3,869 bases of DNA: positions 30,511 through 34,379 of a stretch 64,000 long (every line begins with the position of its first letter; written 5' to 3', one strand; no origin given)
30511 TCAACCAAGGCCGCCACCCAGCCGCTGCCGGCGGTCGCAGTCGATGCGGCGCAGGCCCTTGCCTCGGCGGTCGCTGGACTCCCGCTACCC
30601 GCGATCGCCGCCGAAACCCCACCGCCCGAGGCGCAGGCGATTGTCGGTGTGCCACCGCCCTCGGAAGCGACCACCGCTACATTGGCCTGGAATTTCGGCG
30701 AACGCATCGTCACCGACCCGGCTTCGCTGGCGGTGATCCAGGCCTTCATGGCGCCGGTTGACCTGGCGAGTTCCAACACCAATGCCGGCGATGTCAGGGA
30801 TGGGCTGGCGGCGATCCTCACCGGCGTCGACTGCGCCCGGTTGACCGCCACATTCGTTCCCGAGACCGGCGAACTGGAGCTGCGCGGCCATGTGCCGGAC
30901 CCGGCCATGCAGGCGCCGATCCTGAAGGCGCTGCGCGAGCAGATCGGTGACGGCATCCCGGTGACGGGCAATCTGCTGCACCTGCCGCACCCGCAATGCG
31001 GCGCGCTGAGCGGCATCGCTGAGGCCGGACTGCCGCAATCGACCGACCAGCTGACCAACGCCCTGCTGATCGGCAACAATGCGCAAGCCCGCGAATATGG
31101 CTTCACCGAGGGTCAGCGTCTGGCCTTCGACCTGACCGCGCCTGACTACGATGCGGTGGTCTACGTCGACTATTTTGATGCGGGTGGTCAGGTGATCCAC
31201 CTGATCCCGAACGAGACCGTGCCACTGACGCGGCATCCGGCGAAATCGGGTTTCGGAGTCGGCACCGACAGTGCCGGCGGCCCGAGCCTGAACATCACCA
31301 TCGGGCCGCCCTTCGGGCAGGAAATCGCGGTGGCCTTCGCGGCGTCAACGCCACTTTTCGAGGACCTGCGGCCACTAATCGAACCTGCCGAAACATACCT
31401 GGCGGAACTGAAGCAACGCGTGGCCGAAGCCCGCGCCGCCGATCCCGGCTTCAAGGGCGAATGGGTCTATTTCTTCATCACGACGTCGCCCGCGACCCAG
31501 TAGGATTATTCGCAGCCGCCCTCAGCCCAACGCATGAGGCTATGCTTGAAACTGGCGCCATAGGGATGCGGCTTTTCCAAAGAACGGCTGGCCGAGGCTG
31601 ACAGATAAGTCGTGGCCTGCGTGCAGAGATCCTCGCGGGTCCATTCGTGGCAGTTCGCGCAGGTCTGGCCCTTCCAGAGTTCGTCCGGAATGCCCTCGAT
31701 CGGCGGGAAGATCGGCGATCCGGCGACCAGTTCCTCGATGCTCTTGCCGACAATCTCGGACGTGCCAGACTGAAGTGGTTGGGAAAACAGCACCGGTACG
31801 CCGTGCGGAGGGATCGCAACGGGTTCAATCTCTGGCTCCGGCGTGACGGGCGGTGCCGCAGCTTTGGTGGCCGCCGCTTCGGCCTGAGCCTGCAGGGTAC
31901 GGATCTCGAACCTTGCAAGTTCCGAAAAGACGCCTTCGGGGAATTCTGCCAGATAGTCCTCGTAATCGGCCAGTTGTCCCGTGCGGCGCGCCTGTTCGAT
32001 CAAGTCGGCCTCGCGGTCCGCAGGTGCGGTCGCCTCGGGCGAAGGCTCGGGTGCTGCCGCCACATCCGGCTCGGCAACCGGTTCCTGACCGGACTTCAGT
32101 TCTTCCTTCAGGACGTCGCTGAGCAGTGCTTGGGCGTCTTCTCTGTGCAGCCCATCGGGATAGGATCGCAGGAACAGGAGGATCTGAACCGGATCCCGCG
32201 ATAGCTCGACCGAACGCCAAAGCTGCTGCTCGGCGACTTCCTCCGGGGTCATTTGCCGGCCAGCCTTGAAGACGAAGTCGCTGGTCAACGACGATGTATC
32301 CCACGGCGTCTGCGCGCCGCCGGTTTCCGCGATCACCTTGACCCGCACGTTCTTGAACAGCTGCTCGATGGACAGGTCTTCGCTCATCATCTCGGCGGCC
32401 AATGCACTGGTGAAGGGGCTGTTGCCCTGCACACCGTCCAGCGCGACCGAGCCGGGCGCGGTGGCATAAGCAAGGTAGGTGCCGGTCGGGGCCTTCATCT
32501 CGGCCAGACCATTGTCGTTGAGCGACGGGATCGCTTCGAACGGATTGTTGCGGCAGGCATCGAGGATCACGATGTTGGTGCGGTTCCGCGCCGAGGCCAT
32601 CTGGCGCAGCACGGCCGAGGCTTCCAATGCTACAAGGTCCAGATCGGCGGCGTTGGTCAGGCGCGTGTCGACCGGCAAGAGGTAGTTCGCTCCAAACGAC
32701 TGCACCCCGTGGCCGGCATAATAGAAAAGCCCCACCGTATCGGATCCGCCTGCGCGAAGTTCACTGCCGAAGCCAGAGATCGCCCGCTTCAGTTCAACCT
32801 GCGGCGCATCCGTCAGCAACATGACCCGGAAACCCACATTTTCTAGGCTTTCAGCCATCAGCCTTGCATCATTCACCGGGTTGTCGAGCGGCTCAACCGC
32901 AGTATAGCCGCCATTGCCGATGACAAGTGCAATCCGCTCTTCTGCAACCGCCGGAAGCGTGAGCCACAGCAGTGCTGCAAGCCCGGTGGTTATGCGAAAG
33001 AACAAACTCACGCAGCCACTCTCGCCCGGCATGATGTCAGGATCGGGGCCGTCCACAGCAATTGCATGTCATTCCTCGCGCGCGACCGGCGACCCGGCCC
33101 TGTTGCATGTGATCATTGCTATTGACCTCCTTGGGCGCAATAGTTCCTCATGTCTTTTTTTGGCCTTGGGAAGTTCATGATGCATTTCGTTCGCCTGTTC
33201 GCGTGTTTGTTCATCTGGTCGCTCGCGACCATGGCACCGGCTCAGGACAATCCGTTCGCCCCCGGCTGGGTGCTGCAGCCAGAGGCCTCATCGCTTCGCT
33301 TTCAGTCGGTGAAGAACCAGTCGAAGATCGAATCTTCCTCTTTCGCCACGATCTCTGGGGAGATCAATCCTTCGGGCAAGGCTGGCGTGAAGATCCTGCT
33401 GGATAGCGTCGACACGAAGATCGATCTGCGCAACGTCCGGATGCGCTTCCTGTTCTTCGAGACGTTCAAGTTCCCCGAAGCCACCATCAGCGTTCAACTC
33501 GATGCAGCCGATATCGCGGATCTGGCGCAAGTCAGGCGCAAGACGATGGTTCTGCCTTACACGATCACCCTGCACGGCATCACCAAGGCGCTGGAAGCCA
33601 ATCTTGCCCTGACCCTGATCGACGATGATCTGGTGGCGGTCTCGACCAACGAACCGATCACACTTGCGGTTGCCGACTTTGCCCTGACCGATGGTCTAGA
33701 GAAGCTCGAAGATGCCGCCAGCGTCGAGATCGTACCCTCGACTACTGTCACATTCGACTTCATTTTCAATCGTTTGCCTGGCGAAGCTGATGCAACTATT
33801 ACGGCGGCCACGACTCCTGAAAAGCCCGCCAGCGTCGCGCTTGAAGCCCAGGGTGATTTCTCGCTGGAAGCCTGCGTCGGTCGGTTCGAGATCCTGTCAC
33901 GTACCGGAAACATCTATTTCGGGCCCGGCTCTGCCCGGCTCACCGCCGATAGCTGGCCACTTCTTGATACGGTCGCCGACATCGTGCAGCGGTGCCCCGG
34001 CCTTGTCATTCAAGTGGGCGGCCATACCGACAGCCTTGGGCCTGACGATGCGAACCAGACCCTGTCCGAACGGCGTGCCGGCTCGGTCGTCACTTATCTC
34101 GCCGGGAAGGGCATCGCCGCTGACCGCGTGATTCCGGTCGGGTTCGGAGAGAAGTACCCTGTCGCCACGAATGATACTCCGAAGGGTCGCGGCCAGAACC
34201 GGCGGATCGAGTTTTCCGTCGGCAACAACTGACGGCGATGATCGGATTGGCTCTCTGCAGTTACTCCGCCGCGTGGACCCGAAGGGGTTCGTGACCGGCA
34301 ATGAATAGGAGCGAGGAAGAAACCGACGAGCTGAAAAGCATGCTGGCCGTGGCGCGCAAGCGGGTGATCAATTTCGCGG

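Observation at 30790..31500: The TonB-like protein and the T6SS kinase PpkA share the same ~235-aa periplasmic module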

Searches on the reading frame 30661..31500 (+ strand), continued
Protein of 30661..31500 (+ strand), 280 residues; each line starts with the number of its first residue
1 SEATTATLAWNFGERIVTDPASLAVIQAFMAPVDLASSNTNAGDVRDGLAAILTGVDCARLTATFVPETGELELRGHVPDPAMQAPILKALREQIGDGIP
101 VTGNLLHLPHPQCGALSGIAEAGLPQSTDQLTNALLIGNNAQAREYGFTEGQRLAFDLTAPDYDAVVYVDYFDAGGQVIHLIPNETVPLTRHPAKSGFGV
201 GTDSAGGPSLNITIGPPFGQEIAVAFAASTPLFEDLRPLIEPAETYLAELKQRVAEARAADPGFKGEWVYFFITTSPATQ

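Call 67: search_solved_structures(query=A1, max_evalue=1)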
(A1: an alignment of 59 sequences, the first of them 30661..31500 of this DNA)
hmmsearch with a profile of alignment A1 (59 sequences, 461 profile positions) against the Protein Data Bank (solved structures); distinct sequences matched with E-value up to 1: 4.
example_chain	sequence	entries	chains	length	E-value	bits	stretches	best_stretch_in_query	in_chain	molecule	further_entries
4alz_A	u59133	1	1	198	0.13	14.8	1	211-293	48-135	YOP PROTEINS TRANSLOCATION PROTEIN D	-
5dra_A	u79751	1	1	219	0.41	13.1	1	32-181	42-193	3beta1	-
3j7o_M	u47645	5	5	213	0.82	12.1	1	34-195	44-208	Ribosomal protein eL14 | eL14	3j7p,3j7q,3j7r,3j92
22tu_LM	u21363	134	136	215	0.89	12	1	34-191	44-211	60S ribosomal protein L14 | 60S RIBOSOMAL PROTEIN EL14 | eL14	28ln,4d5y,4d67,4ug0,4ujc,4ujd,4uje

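Call 70: find_homologous_proteins(query=L082:14899-15669:+, max_evalue=0.001)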
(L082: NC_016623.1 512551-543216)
Query L082:14899-15669:+ (257 aa): 14 proteins with E <= 0.001 among 8000 candidates.
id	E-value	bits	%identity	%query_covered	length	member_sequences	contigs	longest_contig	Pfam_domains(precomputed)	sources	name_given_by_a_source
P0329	4.2e-137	474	93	89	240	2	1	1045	PF14326.12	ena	-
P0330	2.9e-98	346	68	95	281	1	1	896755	PF14326.12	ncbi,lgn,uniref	ncbi:DUF4384 domain-containing protein [Azospirillum melinis]|uniref:DUF4384 domain-containing prote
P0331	1.3e-96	341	68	95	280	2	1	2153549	PF14326.12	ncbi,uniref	ncbi:DUF4384 domain-containing protein [Azospirillum sp. A26]|uniref:DUF4384 domain-containing prote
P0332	3.0e-96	340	71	90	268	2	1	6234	PF14326.12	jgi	jgi:hypothetical protein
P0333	4.0e-96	339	68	93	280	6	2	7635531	PF14326.12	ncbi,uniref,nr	ncbi:DUF4384 domain-containing protein [Azospirillum sp. TSA6c]|uniref:DUF4384 domain-containing pro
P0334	7.8e-96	338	71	90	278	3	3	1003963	PF14326.12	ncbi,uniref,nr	ncbi:hypothetical protein J2848_004268 [Azospirillum lipoferum]|uniref:DUF4384 domain-containing pro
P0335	2.8e-94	333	66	94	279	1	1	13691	PF14326.12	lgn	-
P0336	4.6e-94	333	70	90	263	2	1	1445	PF14326.12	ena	-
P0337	3.2e-93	330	65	95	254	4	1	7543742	PF14326.12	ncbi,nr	ncbi:hypothetical protein TSH64_04000 [Azospirillum sp. TSH64]|nr:hypothetical protein TSH64_04000 [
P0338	1.3e-92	328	66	94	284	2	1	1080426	PF14326.12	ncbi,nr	ncbi:DUF4384 domain-containing protein [Azospirillum palustre]|nr:DUF4384 domain-containing protein 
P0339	5.2e-91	323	64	95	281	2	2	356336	PF14326.12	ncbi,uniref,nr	ncbi:DUF4384 domain-containing protein [Azospirillum melinis]|uniref:DUF4384 domain-containing prote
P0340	5.9e-89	316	65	93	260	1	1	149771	PF14326.12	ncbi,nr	ncbi:DUF4384 domain-containing protein [Azospirillum sp. 412522]|nr:DUF4384 domain-containing protei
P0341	3.8e-84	300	86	63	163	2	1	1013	PF14326.12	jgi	jgi:hypothetical protein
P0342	1.3e-4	40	27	90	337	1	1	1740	PF14326.12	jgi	jgi:eukaryotic-like serine/threonine-protein kinase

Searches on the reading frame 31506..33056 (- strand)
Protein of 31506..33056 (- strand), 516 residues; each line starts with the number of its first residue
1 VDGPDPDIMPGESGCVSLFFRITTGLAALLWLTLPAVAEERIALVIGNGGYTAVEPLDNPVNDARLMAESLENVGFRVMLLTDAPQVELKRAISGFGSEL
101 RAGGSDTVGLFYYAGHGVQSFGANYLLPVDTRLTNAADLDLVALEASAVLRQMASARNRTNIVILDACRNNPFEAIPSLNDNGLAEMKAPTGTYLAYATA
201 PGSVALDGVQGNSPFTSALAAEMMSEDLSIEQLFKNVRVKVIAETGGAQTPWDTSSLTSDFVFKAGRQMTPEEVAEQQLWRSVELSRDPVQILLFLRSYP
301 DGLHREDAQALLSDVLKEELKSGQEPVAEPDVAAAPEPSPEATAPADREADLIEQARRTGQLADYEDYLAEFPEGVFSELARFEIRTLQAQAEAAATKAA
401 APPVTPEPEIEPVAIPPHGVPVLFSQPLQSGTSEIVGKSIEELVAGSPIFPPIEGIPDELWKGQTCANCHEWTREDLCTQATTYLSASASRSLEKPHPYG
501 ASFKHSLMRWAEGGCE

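Call 4: search_protein_families(library=pfam, proteins=[window:31506-33056:-], max_evalue=0.1)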
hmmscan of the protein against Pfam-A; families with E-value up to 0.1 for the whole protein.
window:31506-33056:- (516 aa): 1 family
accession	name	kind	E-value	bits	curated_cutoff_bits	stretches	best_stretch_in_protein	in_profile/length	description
PF00656.27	Peptidase_C14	-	8.3e-38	130.8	21.4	1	41-261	2-232/233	Caspase domain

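Call 55: search_protein_families(library=ncbifam, proteins=[window:31506-33056:-], max_evalue=0.01)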
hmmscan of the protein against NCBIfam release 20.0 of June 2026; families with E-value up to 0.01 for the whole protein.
window:31506-33056:- (516 aa): 1 family
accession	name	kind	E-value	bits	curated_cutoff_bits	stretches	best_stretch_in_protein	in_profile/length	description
NF047832.1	caspase_w_EACC1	subfamily_domain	8.7e-17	61.3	140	1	42-238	2-205/211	caspase, EACC1-associated type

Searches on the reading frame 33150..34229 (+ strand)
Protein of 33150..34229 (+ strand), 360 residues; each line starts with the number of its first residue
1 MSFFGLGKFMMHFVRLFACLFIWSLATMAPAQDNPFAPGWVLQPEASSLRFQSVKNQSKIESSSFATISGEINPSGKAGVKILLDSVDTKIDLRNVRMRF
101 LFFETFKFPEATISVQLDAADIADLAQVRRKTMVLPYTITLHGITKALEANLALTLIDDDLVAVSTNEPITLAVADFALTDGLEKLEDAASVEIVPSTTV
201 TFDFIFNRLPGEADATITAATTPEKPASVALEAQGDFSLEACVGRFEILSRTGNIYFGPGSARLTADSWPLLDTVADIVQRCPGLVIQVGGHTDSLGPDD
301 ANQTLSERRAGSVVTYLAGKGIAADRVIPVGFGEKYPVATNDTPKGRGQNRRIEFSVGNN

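Call 4: search_protein_families(library=pfam, proteins=[window:33150-34229:+], max_evalue=0.1)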
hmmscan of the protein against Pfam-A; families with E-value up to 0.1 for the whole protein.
window:33150-34229:+ (360 aa): 4 families
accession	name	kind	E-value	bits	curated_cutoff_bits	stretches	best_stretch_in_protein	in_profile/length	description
PF00691.25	OmpA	-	9.2e-22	77.7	27.2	1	256-351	1-98/98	OmpA family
PF04264.18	YceI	-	2.3e-11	44.7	23.7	1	40-193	1-145/150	YceI-like domain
PF05359.17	DUF748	-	0.016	13.7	50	0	252-295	878-921/1037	Domain of Unknown Function (DUF748)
PF13625.11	Helicase_C_3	-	0.083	13.4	34.2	0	119-187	20-91/125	Helicase conserved C-terminal domain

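Call 55: search_protein_families(library=ncbifam, proteins=[window:33150-34229:+], max_evalue=0.01)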
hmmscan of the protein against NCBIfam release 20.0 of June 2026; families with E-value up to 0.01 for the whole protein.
window:33150-34229:+ (360 aa): 37 families (the best 25 are shown)
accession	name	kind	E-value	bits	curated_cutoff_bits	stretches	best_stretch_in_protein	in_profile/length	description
NF053611.1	YiaD_Gzip_OmpA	equivalog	8.4e-32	110.5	175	1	252-356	101-205/206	YiaD family glycine zipper/OmpA-like lipoprotein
NF053612.1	anchor_PA1041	equivalog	1.3e-28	100.6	250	1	248-357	126-235/236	PA1041 family peptidoglycan-binding anchor lipoprotein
NF053613.1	OMP_toxin_LptF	equivalog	5.6e-23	81.9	400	1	250-359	138-247/256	lipotoxin F family OmpA-related lipoprotein LptF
NF045787.1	OmpABordt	equivalog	1.1e-21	77.4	200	1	256-357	88-189/194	outer membrane protein OmpA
NF005999.0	PRK08126.1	subfamily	2.7e-20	72.6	571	1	252-357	322-430/432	hypothetical protein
NF006541.1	PRK09038.1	equivalog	2.8e-20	73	283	1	254-357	142-248/253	flagellar motor protein MotD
NF053585.1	OMP_LP_YfiB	equivalog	3.2e-20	72.6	128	1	250-354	53-157/163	outer membrane lipoprotein YfiB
TIGR03350.1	type_VI_ompA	equivalog_domain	3.2e-20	72.5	139.8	1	253-357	30-137/137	type VI secretion system protein TssL, long form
NF033763.1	exchanger_TraB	exception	3.5e-19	68.2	700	1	264-357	403-497/522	outer membrane exchange protein TraB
NF053607.1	CHU_0125_OmpA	equivalog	1.6e-18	66.6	620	1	254-357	532-636/639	CHU_0125 family OmpA-like outer membrane integrity protein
NF052230.1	T9SS_PorE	exception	1.9e-18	66.1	600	1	252-338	514-600/648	PorE family type IX secretion system protein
NF007804.1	PRK10510.1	equivalog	3.2e-18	65.9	307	1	248-356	107-215/219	OmpA family lipoprotein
TIGR02802.1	Pal_lipo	equivalog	2.6e-16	59.6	125.35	1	255-356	2-103/104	peptidoglycan-associated lipoprotein Pal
NF038224.1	OmpA_like_CmpA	equivalog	2.8e-16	59.8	300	1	256-357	113-214/233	C-OmpA-like family protein CmpA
NF006508.0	PRK08944.1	subfamily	5.3e-16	58.7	259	1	257-357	183-287/304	MotB family protein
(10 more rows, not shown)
